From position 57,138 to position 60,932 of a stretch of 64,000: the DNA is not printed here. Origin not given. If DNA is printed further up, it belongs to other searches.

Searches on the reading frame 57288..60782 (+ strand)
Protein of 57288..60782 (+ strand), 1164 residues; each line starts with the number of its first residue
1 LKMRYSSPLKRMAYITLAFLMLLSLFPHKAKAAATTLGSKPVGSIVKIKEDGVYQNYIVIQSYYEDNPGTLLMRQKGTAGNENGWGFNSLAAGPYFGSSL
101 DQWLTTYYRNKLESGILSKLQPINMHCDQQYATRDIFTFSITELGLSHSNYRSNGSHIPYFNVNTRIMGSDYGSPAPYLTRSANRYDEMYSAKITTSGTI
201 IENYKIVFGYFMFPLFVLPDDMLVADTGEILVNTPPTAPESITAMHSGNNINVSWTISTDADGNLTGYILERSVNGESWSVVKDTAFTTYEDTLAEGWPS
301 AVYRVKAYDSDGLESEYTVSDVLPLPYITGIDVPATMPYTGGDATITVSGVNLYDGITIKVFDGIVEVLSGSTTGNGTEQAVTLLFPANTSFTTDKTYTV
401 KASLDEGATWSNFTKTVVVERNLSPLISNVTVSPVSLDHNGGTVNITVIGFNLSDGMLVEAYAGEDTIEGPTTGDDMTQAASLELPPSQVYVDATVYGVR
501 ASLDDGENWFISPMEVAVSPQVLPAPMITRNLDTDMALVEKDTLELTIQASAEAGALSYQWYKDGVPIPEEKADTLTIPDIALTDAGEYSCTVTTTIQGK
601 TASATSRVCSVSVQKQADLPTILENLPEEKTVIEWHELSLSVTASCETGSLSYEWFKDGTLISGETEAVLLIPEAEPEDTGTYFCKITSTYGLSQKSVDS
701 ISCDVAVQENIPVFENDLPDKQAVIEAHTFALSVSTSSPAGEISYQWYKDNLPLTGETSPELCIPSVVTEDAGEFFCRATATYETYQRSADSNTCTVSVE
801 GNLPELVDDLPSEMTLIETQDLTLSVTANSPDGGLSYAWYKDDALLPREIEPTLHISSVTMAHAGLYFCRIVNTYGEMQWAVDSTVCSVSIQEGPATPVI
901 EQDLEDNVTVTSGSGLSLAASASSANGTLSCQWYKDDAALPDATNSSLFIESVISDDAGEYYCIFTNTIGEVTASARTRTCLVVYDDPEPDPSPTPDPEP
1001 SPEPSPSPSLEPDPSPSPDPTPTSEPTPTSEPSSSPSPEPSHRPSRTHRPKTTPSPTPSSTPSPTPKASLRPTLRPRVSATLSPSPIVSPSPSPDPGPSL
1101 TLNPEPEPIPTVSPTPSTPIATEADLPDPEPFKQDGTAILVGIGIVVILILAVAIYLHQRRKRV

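Call 10: search_protein_families(library=pfam, proteins=[window:57288-60782:+], max_evalue=0.001)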
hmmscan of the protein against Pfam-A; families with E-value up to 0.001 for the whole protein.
window:57288-60782:+ (1164 aa): 10 families
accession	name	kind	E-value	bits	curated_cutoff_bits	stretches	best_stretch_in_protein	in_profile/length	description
PF13927.12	Ig_3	-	1.9e-40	137.7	30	4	526-594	2-77/78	Immunoglobulin domain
PF13895.12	Ig_2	-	2.8e-39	133.6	27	5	526-601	2-71/79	Immunoglobulin domain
PF07679.22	I-set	-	1.1e-30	106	23.7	2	898-976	1-86/90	Immunoglobulin I-set domain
PF00047.31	ig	-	4.3e-21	75.4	21.8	1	907-975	2-80/81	Immunoglobulin domain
PF07686.23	V-set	-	1.7e-16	60.8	26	0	608-697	5-103/109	Immunoglobulin V-set domain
PF16680.11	Ig_4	-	2.5e-15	57.2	30.1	0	641-689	3-49/71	T-cell surface glycoprotein CD3 delta chain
PF16681.11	Ig_5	-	1.2e-13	51.6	27.3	0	553-610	17-75/82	Ig-like domain on T-cell surface glycoprotein CD3 epsilon chain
PF16706.11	Izumo-Ig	-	5.3e-08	33.1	26.7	0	570-600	45-75/88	Izumo-like Immunoglobulin domain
PF19789.6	DUF6273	-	1.6e-07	31.8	23.5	1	70-218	4-170/172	Domain of unknown function (DUF6273)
PF18452.7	Ig_6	-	0.0001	22.6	25.5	0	852-872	73-95/128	Immunoglobulin domain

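Call 52: search_protein_families(library=padloc, proteins=[window:57288-60779:+], max_evalue=0.01)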
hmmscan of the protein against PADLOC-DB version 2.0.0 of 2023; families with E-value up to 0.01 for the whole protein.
window:57288-60779:+ (1164 aa): 0 families
